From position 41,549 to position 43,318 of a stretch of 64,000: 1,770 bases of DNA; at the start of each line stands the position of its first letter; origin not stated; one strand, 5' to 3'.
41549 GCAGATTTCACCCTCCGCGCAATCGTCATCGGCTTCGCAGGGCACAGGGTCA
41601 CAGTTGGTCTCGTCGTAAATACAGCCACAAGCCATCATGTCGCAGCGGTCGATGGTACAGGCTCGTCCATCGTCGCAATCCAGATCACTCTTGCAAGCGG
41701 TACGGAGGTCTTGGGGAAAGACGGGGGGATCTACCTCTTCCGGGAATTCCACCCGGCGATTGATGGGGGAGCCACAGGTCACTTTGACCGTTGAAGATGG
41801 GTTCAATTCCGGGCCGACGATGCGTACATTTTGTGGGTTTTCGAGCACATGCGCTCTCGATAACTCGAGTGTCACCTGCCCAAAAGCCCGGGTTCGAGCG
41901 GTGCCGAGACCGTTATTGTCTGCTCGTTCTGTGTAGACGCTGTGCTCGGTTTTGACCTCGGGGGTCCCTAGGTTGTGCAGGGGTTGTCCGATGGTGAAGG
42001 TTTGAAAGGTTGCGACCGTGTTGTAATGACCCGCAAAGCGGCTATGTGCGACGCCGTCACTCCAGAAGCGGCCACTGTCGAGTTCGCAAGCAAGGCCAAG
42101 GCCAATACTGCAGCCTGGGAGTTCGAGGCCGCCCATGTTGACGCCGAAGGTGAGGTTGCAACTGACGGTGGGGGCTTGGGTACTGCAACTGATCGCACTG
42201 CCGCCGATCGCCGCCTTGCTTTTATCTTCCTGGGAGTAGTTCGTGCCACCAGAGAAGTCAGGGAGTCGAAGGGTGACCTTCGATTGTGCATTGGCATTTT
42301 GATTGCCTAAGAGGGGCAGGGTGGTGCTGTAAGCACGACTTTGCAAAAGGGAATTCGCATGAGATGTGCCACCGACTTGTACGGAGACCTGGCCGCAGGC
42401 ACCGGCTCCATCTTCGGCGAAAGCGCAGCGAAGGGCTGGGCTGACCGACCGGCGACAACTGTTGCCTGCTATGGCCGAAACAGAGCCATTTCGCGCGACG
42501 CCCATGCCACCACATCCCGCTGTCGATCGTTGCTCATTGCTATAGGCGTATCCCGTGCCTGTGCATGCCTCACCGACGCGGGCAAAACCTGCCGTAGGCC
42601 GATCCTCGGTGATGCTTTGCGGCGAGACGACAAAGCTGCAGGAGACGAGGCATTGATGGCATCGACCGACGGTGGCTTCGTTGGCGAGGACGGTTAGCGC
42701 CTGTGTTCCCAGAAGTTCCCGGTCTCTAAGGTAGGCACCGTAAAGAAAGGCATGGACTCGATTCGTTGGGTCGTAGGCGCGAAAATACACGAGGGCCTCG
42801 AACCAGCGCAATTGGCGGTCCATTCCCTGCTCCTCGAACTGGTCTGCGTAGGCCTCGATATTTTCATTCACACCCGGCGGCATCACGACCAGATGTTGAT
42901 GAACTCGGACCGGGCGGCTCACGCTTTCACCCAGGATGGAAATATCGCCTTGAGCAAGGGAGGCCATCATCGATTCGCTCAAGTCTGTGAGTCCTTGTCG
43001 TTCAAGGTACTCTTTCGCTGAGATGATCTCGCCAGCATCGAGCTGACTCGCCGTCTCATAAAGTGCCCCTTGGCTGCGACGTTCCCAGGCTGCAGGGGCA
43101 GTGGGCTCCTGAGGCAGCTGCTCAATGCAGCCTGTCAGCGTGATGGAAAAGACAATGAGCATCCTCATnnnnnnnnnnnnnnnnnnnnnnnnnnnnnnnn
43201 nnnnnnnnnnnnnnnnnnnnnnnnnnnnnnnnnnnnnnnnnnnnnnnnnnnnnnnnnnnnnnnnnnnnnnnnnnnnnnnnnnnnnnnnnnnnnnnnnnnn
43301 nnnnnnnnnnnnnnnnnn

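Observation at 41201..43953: Two-gene operon of Cys-rich lipoproteins; the larger carries a near-perfect 147-bp tandem repeat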

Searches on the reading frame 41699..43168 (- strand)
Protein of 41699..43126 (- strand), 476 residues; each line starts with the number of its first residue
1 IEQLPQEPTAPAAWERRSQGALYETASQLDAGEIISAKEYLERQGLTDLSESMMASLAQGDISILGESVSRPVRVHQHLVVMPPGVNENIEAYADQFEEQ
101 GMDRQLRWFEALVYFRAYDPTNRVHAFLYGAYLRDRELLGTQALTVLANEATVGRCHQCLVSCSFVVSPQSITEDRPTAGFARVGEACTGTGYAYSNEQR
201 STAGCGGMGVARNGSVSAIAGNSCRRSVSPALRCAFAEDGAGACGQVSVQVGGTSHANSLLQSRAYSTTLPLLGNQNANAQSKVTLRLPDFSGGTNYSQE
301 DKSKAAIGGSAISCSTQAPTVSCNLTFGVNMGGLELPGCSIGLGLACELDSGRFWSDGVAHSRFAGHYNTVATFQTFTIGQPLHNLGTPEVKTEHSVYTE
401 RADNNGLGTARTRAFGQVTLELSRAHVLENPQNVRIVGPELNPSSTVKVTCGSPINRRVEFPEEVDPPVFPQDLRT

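Call 26: search_protein_representatives(protein=window:41699-43096:-)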
Query: 466 residues. Proteins with E-value up to 0.001 (for the whole library): 7; up to 1e-10: 3; up to 1e-30: 0. The best 7 are listed.
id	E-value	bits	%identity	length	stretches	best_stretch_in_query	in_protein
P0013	7.0e-23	97.8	30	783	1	12-367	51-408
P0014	3.1e-18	82.4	34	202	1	149-341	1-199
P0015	8.3e-14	67.8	27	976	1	15-443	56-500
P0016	1.9e-07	46.9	27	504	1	18-331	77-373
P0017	9.6e-07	44.5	38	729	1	34-155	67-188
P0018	3.8e-05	39.3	31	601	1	26-196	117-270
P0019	1.0e-03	34.6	100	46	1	1-24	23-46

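Call 31: find_homologous_proteins(query=A2, max_evalue=0.001)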
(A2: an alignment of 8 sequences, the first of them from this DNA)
Query A2 (8 sequences) (490 aa, profile of the alignment): 1 proteins with E <= 0.001 among 8000 candidates.
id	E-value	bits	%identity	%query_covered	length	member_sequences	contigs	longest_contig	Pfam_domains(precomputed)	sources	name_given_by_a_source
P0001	1.0e-195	669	100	100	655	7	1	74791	PF23416.2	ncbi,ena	-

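Call 35: find_related_loci(query=A3, collection=genome_contigs, flank=6000)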
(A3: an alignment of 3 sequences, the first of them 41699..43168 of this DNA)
Query A3 (490 aa) in genome_contigs; peptide patterns used: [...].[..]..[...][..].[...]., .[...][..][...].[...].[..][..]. (x = any residue, [..] = any of these).
80 stretches matched a pattern, but none encodes a relative of the query by tblastn (E <= 1e-3).

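Call 36: find_related_loci(query=A3, collection=metagenome_contigs, flank=6000)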
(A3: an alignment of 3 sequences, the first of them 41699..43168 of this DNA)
Query A3 (490 aa) in metagenome_contigs; peptide patterns used: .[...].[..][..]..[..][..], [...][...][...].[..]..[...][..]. (x = any residue, [..] = any of these).
329 stretches matched a pattern, but none encodes a relative of the query by tblastn (E <= 1e-3).

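Call 38: find_encoding_contigs(protein=P0013, flank=6000, max_places=3)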
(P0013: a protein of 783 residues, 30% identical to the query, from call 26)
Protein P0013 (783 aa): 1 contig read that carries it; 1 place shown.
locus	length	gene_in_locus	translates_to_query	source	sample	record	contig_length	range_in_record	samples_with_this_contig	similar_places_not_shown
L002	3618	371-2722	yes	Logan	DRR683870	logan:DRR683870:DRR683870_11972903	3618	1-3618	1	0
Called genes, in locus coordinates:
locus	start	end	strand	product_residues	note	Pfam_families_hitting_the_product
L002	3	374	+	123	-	?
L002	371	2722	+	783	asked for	PF23416:DUF7107 (weak)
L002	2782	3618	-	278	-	?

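Call 39: find_encoding_contigs(protein=P0015, flank=6000, max_places=3)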
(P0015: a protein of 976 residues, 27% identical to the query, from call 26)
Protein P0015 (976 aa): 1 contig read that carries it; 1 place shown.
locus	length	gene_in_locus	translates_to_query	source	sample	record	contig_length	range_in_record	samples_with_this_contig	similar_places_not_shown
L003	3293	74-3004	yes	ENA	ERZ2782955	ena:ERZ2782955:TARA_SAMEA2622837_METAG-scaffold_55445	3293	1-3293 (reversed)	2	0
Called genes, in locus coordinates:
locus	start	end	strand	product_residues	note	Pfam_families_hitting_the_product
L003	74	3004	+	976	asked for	PF00526:Dicty_CTDC (weak)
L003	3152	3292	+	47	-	?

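Call 41: find_encoding_contigs(protein=P0016, flank=6000, max_places=3)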
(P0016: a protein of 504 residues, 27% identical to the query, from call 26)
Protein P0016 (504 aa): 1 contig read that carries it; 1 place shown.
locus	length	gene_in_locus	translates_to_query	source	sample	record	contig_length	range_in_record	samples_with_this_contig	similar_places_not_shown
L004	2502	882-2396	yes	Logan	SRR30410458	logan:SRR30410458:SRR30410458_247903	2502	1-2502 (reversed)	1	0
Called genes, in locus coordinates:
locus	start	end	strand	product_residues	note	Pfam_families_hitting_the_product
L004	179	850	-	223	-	-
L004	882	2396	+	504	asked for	-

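Call 42: find_encoding_contigs(protein=P0017, flank=6000, max_places=3)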
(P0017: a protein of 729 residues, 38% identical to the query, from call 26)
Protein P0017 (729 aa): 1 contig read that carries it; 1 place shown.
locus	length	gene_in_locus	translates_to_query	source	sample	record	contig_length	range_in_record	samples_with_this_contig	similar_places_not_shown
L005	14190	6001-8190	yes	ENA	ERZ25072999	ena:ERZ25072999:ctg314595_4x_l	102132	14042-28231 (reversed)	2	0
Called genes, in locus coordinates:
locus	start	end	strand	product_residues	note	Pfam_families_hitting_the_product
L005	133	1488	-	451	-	PF00070:Pyr_redox (faint), PF00743:FMO-like, PF07992:Pyr_redox_2, PF13738:Pyr_redox_3, PF13434:Lys_Orn_oxgnase (weak)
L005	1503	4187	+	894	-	-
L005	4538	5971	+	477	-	-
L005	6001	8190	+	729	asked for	-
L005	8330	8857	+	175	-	PF06414:Zeta_toxin (weak), PF07931:CPT (faint), PF13671:AAA_33, PF13238:AAA_18 (weak)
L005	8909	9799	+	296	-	PF00093:VWC (faint), PF23334:VWC2L_2nd, PF05375:Pacifastin_I (weak)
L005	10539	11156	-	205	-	-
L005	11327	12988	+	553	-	PF28492:Beta_helix_4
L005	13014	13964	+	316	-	-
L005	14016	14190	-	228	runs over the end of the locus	-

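Call 43: find_encoding_contigs(protein=P0018, flank=6000, max_places=3)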
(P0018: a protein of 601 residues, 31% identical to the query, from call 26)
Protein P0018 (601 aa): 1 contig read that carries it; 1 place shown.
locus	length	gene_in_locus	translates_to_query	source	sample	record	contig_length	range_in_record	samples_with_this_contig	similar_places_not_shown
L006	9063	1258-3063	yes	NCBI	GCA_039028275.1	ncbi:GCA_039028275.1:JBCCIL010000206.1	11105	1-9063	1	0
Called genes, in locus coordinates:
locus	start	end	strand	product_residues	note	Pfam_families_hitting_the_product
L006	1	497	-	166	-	PF00069:Pkinase (weak)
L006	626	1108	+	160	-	PF13420:Acetyltransf_4 (weak), PF00583:Acetyltransf_1, PF13302:Acetyltransf_3, PF24553:Rv0428c_C (weak), PF13673:Acetyltransf_10, PF13508:Acetyltransf_7, PF08445:FR47 (weak)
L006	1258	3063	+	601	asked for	-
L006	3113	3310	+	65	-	-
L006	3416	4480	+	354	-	PF13517:FG-GAP_3 (weak)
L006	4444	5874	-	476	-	-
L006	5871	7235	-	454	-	PF07586:HXXSHH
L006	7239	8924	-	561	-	PF07626:PSD3, PF07637:PSD5, PF07631:PSD4, PF07627:PSCyt3, PF07624:PSD2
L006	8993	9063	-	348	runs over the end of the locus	PF00415:RCC1 (faint), PF25390:WD40_RLD, PF13540:RCC1_2, PF25390:WD40_RLD, PF13540:RCC1_2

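Call 47: predict_structure(alignment_id=A2)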
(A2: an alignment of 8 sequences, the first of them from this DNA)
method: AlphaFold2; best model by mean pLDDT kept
length: 490 residues; sequences in the alignment: 8
mean_pLDDT: 41.7   pTM: 0.39
mean pLDDT of the five models: 41.7, 39.5, 38.0, 36.5, 36.0
residues with pLDDT >= 90: 0; 70-90: 57; 50-70: 66; < 50: 367
segments of 3 or more residues with pLDDT < 50: 1-29, 31-33, 152-196, 201-205, 209-218, 220-490
pLDDT, mean of each block of 10 residues (from residue 1): 36 31 42 61 79 80 65 57 67 61 73 67 83 66 65 38 35 43 36 47 49 46 44 40 42 44 33 33 36 33 27 22 28 29 24 21 24 31 30 30 27 30 30 25 28 25 24 25 30
secondary structure, 60 per line:
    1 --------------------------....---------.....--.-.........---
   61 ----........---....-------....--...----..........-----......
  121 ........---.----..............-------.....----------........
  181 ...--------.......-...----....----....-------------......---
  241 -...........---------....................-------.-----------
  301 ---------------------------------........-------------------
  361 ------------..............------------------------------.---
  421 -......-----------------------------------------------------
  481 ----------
elements in order: H27-30 H40-44 H51-57 H65-72 H76-79 E87-90 E93-95 H100-109 H115-128 H137-150 H158-162 E173-183 E192-198 E207-210 E215-218 E232-237 E242-252 E262-281 E334-341 E373-386 E422-427

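Call 66: fold_search(model_id=the predicted structure, library=pdb)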
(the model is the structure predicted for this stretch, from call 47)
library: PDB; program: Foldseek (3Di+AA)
matches with E <= 10: 25; with E <= 0.001: 0
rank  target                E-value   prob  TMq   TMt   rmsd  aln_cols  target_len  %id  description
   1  5j67_D                1.6e+00  0.02  0.07  0.06  18.4       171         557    9  Structure of Astrotactin-2, a conserved vertebrate-specific and perforin-like membrane protein involved in neuronal de (released 2016-05-25)
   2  5j67_A                1.7e+00  0.02  0.07  0.06  18.4       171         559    9  Structure of Astrotactin-2, a conserved vertebrate-specific and perforin-like membrane protein involved in neuronal de (released 2016-05-25)
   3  6wxf_1                1.8e+00  0.01  0.06  0.06  18.6       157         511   10  Cryo-EM reconstruction of VP5*/VP8* assembly from rhesus rotavirus particles - Intermediate conformation (released 2021-01-20)
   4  1mhy_G                2.5e+00  0.06  0.07  0.15  12.7        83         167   17  METHANE MONOOXYGENASE HYDROXYLASE (released 1997-05-15)
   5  6vk4_C                2.5e+00  0.06  0.07  0.15  12.5        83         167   17  Crystal Structure of Methylosinus trichosporium OB3b Soluble Methane Monooxygenase Hydroxylase and Regulatory Componen (released 2020-08-05)
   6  6vk5_C                2.7e+00  0.05  0.07  0.15  12.7        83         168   18  Crystal Structure of Methylosinus trichosporium OB3b Soluble Methane Monooxygenase Hydroxylase and Regulatory Componen (released 2020-08-05)
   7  5j67_C                3.0e+00  0.01  0.07  0.06  18.2       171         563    9  Structure of Astrotactin-2, a conserved vertebrate-specific and perforin-like membrane protein involved in neuronal de (released 2016-05-25)
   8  3j9c                  3.2e+00  0.00  0.04  0.05  37.8       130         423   14  CryoEM single particle reconstruction of anthrax toxin protective antigen pore at 2.9 Angstrom resolution (released 2015-03-11)
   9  9i05_Xj               3.8e+00  0.05  0.07  0.06   7.2        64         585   22  Cryo-EM structure of the large subunit of the mitochondrial ribosome from Toxoplasma gondii (released 2025-06-11)
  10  8qtz_Z                3.8e+00  0.01  0.06  0.05  25.2       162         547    9  Cryo-EM reconstruction of VP5*/VP8* assembly from SA11 Rotavirus Tripsinized Triple Layered Particle (released 2024-09-25)
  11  8egr_I                4.5e+00  0.01  0.06  0.10  55.0       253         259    8  Upper tail structure of Staphylococcus phage Andhra (released 2022-12-14)
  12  8ygs_B                4.8e+00  0.01  0.05  0.07  19.6       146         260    8  Cryo-EM structure of simian rotavirus SA11 VP4 in complex with nAb 7H13 (released 2025-02-12)
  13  3jco_O                5.3e+00  0.07  0.09  0.11   7.9        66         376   15  Structure of yeast 26S proteasome in M1 state derived from Titan dataset (released 2016-06-15)
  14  5j21_A                5.3e+00  0.03  0.07  0.09  12.5        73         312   10  Structure of Bacillus NanoRNase A (WT) (released 2017-08-02)
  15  1yz9_B                5.7e+00  0.01  0.06  0.10  25.3       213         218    9  Crystal structure of RNase III mutant E110Q from Aquifex aeolicus complexed with double stranded RNA at 2.1-Angstrom R (released 2005-11-22)
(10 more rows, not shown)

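Call 70: search_solved_structures(query=A2, max_evalue=10)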
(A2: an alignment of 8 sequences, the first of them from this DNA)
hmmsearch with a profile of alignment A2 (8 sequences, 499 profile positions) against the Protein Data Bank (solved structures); distinct sequences matched with E-value up to 10: 1.
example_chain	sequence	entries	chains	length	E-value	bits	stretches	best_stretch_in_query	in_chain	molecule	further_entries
8x9y_Z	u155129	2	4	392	1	11.3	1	393-477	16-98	Tri1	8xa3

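Call 82: search_dna_similar(query=window:41699-43126:-, collection=plasmids, mode=protein, max_evalue=0.001, max_rows=10)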
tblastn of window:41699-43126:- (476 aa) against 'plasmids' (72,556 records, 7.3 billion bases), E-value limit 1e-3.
No match.
